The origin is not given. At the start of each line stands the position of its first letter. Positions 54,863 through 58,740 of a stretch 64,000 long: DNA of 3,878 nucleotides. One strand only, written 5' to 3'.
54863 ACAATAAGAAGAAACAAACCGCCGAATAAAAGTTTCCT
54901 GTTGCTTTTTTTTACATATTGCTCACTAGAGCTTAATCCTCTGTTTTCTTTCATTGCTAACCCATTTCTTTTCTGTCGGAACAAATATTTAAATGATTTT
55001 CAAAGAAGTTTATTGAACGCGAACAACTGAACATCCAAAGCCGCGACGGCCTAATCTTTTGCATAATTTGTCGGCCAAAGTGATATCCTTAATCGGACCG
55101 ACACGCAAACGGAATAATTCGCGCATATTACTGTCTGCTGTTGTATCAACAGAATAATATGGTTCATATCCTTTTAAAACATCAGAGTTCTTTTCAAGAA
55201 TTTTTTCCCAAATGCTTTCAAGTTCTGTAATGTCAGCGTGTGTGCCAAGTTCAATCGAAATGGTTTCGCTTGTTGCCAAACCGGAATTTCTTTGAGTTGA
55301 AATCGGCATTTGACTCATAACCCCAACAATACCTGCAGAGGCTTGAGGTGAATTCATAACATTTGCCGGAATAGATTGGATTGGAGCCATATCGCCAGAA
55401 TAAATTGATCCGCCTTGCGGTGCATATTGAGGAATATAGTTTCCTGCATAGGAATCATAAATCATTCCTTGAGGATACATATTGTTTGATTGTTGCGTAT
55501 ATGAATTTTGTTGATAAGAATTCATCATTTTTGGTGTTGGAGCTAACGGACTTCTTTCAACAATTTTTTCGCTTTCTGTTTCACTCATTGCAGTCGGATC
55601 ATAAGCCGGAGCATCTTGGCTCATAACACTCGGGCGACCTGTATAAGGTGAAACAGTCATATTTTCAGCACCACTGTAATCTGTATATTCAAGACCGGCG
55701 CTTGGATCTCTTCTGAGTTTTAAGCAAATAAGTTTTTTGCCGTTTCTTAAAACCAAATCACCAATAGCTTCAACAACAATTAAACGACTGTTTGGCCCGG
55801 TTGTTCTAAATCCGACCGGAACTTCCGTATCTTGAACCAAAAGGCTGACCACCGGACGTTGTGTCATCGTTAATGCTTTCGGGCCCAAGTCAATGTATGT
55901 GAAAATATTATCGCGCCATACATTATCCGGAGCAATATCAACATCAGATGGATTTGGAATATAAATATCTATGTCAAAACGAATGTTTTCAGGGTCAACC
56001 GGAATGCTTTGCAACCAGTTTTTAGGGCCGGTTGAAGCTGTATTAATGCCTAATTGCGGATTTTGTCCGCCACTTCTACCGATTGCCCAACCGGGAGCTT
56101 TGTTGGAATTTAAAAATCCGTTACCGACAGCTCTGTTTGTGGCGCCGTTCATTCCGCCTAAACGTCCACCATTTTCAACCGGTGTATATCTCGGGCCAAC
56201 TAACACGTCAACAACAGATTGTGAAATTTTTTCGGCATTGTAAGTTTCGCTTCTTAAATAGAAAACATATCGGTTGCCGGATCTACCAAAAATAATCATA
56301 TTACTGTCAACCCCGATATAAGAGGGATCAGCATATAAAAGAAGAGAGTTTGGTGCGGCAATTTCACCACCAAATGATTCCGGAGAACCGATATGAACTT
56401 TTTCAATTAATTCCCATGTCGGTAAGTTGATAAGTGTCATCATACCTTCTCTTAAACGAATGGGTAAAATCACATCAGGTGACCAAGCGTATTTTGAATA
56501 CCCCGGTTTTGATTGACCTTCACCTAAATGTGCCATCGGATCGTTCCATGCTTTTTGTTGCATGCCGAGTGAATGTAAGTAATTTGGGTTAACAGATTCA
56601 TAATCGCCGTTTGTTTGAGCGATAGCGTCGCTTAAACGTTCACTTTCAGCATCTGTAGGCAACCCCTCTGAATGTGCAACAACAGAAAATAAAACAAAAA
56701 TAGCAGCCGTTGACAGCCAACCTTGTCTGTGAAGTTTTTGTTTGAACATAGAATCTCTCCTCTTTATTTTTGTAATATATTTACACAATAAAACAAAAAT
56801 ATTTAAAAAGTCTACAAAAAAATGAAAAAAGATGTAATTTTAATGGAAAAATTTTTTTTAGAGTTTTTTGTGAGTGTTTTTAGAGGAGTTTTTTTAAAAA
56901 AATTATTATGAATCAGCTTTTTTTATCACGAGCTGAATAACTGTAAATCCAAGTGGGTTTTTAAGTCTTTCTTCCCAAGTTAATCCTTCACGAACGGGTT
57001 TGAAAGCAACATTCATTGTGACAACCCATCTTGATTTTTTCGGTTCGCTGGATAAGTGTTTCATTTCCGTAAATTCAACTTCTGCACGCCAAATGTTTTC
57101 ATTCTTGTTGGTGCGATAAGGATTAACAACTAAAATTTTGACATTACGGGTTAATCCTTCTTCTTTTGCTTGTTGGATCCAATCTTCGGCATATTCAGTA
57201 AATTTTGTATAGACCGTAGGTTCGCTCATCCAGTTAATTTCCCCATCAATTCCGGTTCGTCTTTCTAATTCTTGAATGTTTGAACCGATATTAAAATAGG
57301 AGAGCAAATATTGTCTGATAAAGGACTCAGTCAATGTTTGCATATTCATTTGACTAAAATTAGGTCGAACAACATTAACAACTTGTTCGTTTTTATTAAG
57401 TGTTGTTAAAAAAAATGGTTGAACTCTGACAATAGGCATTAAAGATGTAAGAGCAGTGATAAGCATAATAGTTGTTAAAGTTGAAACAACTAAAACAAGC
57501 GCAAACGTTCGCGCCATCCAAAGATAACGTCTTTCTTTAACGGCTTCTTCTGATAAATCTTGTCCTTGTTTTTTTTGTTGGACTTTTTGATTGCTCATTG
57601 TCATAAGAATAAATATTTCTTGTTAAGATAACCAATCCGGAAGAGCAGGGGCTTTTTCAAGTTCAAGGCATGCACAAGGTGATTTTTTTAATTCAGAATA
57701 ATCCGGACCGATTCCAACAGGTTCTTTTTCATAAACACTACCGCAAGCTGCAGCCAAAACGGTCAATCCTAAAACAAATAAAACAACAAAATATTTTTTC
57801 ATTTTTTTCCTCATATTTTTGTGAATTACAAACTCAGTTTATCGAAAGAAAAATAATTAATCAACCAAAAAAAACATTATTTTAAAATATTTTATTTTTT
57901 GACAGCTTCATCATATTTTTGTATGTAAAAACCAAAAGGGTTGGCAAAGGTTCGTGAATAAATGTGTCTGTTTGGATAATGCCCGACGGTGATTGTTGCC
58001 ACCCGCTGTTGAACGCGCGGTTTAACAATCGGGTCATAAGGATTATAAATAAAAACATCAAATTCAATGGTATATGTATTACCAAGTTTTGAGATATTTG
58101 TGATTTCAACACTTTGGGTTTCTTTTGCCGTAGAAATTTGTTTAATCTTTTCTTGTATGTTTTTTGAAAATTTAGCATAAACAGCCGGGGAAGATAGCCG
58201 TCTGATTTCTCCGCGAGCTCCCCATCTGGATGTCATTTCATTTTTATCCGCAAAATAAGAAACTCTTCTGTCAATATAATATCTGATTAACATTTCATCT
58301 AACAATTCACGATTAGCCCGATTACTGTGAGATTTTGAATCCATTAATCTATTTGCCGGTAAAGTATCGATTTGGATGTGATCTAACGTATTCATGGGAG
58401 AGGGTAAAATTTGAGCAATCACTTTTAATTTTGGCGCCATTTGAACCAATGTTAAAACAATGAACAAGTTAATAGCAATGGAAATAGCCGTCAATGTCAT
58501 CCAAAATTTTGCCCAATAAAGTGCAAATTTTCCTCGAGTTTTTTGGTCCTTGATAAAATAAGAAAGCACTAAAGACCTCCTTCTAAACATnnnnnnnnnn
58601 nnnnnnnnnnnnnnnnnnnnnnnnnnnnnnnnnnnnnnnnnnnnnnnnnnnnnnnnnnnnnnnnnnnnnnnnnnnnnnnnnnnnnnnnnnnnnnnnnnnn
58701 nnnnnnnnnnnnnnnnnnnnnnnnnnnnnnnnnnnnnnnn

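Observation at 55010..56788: VirB9-like protein fused to a C-terminal SPOR-type peptidoglycan-binding domain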

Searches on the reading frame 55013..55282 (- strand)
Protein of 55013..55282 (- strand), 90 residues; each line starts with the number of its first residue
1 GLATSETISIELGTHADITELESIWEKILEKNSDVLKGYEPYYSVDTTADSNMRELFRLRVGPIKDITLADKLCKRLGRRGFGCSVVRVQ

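Call 17: search_solved_structures(query=A2, max_evalue=10, show_alignments=3)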
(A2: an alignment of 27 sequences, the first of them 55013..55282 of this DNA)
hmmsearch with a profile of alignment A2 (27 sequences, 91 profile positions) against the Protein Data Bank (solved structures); distinct sequences matched with E-value up to 10: 2.
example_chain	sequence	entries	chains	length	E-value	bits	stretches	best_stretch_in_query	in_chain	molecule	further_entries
1x60_A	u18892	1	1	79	0.088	16.1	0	56-88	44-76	Sporulation-specific N-acetylmuramoyl-L-alanine amidase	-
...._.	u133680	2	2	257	1.4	12.2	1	22-48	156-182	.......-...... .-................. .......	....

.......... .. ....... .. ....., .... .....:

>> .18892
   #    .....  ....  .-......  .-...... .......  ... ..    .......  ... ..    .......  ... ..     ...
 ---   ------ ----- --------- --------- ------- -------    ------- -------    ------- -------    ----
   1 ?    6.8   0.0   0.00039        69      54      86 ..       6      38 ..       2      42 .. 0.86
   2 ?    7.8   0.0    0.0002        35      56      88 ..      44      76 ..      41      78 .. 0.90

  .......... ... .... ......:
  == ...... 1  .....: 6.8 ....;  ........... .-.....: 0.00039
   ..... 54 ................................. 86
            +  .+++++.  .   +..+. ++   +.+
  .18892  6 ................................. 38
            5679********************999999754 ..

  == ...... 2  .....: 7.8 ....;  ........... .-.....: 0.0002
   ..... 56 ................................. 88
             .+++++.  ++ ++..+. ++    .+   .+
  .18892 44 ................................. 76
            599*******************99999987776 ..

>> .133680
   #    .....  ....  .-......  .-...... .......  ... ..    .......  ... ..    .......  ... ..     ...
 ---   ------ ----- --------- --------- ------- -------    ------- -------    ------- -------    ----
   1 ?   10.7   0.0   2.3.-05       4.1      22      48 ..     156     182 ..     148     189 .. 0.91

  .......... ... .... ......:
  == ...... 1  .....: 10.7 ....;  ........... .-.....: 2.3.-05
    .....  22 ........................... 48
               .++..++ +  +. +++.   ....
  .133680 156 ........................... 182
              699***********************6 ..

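Call 18: search_protein_families(library=pfam, alignment_id=A2, max_evalue=0.01)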
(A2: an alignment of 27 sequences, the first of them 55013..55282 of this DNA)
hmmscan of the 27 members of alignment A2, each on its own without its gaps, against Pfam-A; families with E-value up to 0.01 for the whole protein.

A. member 1, window:55013-55282:- (90 aa): 1 family
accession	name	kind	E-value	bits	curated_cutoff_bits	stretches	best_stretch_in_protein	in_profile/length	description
PF05036.18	SPOR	-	4.4e-08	33.8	21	1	37-88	28-76/76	SPOR domain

B. families by the number of members that match (of 27 scanned): 1 family
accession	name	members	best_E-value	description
PF05036.18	SPOR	27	3.3e-08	SPOR domain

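Call 27: predict_structure(alignment_id=A3)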
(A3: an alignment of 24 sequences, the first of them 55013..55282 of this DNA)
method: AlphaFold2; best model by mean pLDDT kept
length: 90 residues; sequences in the alignment: 24
mean_pLDDT: 87.4   pTM: 0.75
mean pLDDT of the five models: 87.4, 86.5, 86.2, 85.9, 84.1
residues with pLDDT >= 90: 60; 70-90: 18; 50-70: 10; < 50: 2
segments of 3 or more residues with pLDDT < 50: none
pLDDT, mean of each block of 10 residues (from residue 1): 72 94 95 90 80 82 91 93 90
secondary structure, 60 per line:
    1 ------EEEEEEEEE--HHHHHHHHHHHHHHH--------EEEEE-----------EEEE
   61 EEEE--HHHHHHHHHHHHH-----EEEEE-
elements in order: E7-15 H18-32 E41-45 E57-64 H67-79 E85-89

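Call 31: fold_search(model_id=the predicted structure, library=pdb)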
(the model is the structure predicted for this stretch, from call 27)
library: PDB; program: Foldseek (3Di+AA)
matches with E <= 10: 1299; with E <= 0.001: 3
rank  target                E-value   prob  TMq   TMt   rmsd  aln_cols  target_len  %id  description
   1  1x60_MODEL_1_A        2.2e-04  1.00  0.65  0.73   3.6        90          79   17  Solution structure of the peptidoglycan binding domain of B. subtilis cell wall lytic enzyme CwlC (released 2005-08-09)
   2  6i09_A                3.0e-04  1.00  0.64  0.73   2.9        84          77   20  Crystal structure of RlpA SPOR domain from Pseudomonas aeruginosa in complex with denuded glycan obtained by soaking (released 2019-11-13)
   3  6i05                  8.6e-04  1.00  0.64  0.73   2.9        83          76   19  Crystal structure of RlpA SPOR domain from Pseudomonas aeruginosa (released 2019-11-13)
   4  7r30_C                1.1e-03  0.96  0.34  0.32   6.2        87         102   10  Carbon regulatory PII-like protein SbtB from Synechocystis sp. 6803 in complex with ADP and AMP resulting from ADP soa (released 2023-02-15)
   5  7obj_B                1.4e-03  0.99  0.38  0.35   5.6        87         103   11  Carbon regulatory PII-like protein SbtB from Synechocystis sp. 6803 in complex with cyclic di-AMP (c-di-AMP) (released 2022-02-02)
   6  7r32_C                2.0e-03  0.98  0.39  0.39   6.0        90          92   10  Carbon regulatory PII-like protein SbtB from Synechocystis sp. 6803, delta104 variant, in complex with ADP (co-crystal (released 2023-02-15)
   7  7r30_B                2.3e-03  0.98  0.41  0.38   5.3        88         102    9  Carbon regulatory PII-like protein SbtB from Synechocystis sp. 6803 in complex with ADP and AMP resulting from ADP soa (released 2023-02-15)
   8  7r31_C                2.8e-03  0.96  0.37  0.33   6.3        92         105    9  Carbon regulatory PII-like protein SbtB from Synechocystis sp. 6803, C105A+C110A variant, in complex with ATP (co-crys (released 2023-02-15)
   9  7obj_A                3.0e-03  0.97  0.37  0.35   5.7        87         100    9  Carbon regulatory PII-like protein SbtB from Synechocystis sp. 6803 in complex with cyclic di-AMP (c-di-AMP) (released 2022-02-02)
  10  6mmc                  3.2e-03  0.92  0.35  0.35   6.4        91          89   11  Carbon regulatory PII-like protein SbtB from Cyanobium sp. 7001 bound to ADP (released 2019-09-18)
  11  7obj_C                3.4e-03  0.96  0.37  0.35   5.7        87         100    8  Carbon regulatory PII-like protein SbtB from Synechocystis sp. 6803 in complex with cyclic di-AMP (c-di-AMP) (released 2022-02-02)
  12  6wi5_A                3.6e-03  0.99  0.43  0.43   5.6        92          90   13  De novo designed protein Foldit4 (released 2020-04-22)
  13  5o3q_A                3.6e-03  0.97  0.41  0.38   5.1        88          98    9  Carbon regulatory PII-like protein SbtB from Synechocystis sp. 6803 in complex with cyclic AMP (cAMP) (released 2018-05-16)
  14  6mmq_A                3.6e-03  0.96  0.39  0.42   7.0        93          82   14  Carbon regulatory PII-like protein SbtB from Cyanobium sp. 7001 bound to cAMP (released 2019-09-18)
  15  5o3p_A                3.6e-03  0.95  0.37  0.35   5.7        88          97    8  Carbon regulatory PII-like protein SbtB from Synechocystis sp. 6803 in Apo state, trigonal crystal form (released 2018-05-16)
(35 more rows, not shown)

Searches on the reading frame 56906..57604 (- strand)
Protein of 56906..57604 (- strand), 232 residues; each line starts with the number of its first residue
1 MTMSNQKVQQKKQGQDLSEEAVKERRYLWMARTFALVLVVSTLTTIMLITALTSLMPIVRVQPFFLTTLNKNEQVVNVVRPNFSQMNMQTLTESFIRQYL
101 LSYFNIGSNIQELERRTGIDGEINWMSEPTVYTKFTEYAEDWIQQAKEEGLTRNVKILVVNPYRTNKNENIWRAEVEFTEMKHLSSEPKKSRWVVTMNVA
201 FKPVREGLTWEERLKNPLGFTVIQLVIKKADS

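Call 3: search_protein_families(library=pfam, proteins=[window:56906-57604:-], max_evalue=1)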
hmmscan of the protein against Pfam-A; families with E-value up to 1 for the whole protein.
window:56906-57604:- (232 aa): 3 families
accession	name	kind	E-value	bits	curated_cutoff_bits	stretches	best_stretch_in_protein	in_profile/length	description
PF04335.19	VirB8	-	1.8e-14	54.5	23.2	1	19-227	11-210/213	VirB8 protein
PF22612.2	GH113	-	0.014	15.2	27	1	122-194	47-109/289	Glycoside Hydrolase Family 113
PF14659.12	Phage_int_SAM_3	-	0.087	13.5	22.6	1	67-99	20-53/58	Phage integrase, N-terminal SAM-like domain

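Call 4: search_protein_families(library=ncbifam, proteins=[window:56906-57604:-], max_evalue=1)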
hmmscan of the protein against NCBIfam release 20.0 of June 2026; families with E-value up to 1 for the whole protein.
window:56906-57604:- (232 aa): 2 families
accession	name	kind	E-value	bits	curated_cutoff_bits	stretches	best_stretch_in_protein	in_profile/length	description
NF058576.1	EntV_fam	equivalog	0.044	13.8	130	1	36-115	5-76/162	EntV family bacteriocin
NF010439.0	PRK13865.1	equivalog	0.34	10.4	188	0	29-223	35-220/237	type IV secretion system protein VirB8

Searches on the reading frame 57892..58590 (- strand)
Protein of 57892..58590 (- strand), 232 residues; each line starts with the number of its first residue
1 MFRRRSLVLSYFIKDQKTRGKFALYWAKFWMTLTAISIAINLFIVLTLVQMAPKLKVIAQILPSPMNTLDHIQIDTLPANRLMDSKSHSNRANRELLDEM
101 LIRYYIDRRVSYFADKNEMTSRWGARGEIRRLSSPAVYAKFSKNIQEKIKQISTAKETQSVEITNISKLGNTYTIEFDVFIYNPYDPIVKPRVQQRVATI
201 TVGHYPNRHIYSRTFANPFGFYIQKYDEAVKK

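Call 3: search_protein_families(library=pfam, proteins=[window:57892-58590:-], max_evalue=1)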
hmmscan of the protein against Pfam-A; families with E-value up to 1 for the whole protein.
window:57892-58590:- (232 aa): 1 family
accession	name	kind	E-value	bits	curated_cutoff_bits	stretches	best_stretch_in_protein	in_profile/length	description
PF04335.19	VirB8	-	6.2e-09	36.4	23.2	1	23-227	13-209/213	VirB8 protein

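Call 4: search_protein_families(library=ncbifam, proteins=[window:57892-58590:-], max_evalue=1)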
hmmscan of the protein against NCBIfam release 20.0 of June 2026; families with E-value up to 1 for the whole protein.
window:57892-58590:- (232 aa): 0 families
